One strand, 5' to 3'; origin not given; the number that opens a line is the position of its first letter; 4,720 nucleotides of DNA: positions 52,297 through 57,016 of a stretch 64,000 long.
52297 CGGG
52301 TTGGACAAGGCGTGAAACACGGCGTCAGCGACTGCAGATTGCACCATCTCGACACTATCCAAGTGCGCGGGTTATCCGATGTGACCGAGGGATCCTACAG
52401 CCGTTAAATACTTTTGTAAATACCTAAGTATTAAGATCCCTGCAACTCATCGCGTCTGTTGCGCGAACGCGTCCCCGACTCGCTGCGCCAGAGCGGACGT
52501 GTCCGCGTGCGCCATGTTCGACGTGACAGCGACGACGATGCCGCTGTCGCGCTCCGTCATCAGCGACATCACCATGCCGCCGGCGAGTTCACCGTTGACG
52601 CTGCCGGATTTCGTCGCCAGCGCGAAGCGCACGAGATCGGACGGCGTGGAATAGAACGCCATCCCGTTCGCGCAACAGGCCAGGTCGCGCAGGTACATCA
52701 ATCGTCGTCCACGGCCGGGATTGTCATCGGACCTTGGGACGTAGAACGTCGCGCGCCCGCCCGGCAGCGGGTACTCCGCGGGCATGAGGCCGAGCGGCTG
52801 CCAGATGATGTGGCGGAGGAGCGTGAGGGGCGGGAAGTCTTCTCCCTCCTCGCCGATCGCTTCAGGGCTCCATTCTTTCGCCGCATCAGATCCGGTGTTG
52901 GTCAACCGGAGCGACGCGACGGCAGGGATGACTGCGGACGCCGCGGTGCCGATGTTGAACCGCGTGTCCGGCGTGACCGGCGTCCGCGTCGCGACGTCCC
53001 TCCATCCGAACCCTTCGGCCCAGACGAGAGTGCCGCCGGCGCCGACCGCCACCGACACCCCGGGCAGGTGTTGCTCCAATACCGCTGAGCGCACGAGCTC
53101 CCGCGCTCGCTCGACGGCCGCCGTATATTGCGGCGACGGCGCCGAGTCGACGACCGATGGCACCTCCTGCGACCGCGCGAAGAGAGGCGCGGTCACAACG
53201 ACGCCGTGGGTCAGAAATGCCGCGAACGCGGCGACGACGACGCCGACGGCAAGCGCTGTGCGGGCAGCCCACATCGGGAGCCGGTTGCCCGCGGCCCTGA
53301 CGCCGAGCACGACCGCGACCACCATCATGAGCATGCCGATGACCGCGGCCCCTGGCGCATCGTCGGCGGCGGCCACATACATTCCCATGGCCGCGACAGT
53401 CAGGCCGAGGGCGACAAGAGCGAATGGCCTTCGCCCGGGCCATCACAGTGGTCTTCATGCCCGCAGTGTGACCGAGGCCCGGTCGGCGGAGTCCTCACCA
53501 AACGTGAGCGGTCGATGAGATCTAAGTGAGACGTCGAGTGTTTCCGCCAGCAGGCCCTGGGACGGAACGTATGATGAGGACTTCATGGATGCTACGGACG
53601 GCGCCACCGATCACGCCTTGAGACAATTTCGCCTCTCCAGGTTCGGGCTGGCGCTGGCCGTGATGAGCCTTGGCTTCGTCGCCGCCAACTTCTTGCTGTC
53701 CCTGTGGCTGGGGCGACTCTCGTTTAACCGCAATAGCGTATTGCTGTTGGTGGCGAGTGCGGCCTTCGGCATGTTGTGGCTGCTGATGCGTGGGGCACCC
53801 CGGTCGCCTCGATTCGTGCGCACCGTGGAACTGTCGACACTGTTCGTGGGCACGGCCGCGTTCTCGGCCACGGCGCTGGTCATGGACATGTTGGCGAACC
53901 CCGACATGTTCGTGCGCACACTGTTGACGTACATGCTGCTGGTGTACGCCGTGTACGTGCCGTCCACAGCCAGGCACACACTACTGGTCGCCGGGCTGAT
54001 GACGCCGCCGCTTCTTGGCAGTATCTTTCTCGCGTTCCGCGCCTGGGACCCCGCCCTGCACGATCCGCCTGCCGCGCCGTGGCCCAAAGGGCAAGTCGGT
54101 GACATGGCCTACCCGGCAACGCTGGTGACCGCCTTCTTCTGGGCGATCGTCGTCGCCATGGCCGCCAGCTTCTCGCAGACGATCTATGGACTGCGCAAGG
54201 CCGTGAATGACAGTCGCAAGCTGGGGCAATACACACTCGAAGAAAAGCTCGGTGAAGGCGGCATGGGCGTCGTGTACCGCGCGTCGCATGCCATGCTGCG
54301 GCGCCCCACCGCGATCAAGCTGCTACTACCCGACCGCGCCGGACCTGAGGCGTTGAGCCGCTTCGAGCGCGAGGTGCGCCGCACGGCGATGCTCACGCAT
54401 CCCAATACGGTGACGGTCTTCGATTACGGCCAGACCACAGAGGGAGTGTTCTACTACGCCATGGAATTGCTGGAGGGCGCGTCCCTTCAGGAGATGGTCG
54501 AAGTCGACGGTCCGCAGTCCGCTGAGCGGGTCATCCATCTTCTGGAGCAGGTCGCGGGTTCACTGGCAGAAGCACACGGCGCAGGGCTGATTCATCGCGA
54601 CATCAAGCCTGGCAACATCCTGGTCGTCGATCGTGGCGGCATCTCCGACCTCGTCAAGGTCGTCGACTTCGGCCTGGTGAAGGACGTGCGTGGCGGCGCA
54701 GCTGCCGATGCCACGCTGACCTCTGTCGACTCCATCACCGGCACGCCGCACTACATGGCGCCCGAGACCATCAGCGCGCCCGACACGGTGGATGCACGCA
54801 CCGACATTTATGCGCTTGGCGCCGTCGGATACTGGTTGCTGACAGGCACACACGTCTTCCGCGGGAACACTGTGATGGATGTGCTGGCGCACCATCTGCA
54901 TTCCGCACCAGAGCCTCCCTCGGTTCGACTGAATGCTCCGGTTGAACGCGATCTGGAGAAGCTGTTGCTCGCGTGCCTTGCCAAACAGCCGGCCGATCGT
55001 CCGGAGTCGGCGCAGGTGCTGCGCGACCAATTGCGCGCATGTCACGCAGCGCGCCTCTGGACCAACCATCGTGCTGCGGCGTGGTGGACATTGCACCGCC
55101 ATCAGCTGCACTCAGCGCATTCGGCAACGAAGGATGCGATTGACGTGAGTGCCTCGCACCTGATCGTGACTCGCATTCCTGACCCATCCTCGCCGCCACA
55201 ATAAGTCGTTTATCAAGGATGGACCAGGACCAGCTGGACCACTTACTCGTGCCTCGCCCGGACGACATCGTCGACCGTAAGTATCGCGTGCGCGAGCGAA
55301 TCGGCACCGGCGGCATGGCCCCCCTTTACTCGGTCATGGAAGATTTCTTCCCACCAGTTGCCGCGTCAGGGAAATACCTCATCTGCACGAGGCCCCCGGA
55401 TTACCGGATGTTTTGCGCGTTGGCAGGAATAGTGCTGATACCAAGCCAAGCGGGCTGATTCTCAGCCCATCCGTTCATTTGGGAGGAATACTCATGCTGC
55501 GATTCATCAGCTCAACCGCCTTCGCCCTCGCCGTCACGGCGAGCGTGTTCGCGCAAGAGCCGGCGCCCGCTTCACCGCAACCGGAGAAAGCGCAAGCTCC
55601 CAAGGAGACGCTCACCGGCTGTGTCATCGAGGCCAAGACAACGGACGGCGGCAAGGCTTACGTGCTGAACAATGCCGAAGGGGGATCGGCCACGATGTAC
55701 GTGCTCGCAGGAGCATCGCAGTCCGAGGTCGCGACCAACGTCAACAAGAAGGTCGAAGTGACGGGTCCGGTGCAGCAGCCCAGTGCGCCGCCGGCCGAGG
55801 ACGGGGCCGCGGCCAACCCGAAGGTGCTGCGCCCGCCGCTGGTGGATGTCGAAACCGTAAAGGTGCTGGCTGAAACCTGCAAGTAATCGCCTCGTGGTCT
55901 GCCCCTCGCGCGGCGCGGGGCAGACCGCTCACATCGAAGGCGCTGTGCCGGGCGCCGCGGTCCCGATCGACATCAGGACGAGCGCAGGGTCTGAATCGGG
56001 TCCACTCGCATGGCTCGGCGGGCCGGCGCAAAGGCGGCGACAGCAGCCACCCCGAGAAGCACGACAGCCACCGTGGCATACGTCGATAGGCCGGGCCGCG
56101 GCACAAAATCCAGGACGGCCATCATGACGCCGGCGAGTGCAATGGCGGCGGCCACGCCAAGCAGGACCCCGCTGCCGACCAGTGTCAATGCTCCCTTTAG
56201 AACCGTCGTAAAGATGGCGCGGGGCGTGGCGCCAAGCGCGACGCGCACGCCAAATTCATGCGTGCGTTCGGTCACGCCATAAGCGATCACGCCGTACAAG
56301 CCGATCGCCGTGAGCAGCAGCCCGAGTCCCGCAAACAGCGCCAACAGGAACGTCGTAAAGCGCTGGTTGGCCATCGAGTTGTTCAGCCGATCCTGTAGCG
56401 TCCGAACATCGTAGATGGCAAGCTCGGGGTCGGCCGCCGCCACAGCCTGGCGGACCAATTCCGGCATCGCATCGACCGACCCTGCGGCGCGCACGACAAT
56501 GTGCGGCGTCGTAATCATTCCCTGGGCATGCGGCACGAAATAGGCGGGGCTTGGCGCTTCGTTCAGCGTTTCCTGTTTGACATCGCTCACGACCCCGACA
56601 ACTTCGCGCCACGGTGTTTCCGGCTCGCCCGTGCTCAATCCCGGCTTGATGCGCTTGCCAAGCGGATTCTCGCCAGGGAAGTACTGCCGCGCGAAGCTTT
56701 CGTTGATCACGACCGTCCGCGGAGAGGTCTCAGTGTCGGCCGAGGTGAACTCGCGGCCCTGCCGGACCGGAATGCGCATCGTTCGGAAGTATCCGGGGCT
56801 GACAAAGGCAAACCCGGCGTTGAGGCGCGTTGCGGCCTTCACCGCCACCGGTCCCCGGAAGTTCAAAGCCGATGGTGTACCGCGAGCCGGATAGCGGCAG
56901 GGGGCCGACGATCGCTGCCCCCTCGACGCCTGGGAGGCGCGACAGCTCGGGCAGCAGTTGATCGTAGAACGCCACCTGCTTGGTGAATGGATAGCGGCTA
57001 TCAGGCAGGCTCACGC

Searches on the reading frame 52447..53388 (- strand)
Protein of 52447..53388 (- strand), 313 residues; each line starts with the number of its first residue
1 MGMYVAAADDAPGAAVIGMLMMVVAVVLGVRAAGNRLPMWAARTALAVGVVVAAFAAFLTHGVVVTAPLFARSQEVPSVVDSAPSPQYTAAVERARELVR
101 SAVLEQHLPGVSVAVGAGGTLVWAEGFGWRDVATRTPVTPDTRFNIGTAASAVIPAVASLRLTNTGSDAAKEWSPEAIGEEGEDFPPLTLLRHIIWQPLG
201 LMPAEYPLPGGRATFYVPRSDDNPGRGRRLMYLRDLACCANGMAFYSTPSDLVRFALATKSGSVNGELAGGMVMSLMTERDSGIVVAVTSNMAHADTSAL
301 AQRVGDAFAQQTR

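Call 78: search_protein_families(library=pfam, max_evalue=0.0001, proteins=[window:52447-53388:-])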
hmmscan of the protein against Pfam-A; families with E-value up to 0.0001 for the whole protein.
window:52447-53388:- (313 aa): 1 family
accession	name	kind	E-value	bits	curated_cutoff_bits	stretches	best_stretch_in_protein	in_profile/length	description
PF00144.29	Beta-lactamase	-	1.5e-12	47.8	27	1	97-166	3-71/329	Beta-lactamase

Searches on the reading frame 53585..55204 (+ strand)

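Call 78: search_protein_families(library=pfam, max_evalue=0.0001, proteins=[window:53585-55204:+])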
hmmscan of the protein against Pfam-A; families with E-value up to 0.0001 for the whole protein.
window:53585-55204:+ (539 aa): 2 families
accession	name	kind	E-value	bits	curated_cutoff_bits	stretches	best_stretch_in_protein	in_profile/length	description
PF00069.31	Pkinase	-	3.6e-45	154.9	31.7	1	216-481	1-260/263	Protein kinase domain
PF07714.23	PK_Tyr_Ser-Thr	-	4.3e-25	88.9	23.1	1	217-479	2-255/258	Protein tyrosine and serine/threonine kinase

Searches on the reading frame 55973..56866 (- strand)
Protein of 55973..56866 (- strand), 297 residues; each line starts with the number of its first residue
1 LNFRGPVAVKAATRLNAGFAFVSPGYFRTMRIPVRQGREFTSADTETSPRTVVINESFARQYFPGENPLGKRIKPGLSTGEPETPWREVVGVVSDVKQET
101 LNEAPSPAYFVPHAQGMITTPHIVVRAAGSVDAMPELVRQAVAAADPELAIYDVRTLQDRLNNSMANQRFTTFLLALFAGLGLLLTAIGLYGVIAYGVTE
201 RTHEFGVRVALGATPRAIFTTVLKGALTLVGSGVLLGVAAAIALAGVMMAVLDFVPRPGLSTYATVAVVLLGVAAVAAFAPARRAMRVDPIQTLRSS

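Call 78: search_protein_families(library=pfam, max_evalue=0.0001, proteins=[window:55973-56866:-])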
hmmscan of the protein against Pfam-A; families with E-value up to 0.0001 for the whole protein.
window:55973-56866:- (297 aa): 2 families
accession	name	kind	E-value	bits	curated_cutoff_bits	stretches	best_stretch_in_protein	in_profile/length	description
PF12704.14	MacB_PCD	-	5.4e-14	53.4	27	1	17-133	88-197/207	MacB-like periplasmic core domain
PF02687.27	FtsX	-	2.3e-12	47.5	25.5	1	177-290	2-120/120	FtsX-like permease C-terminal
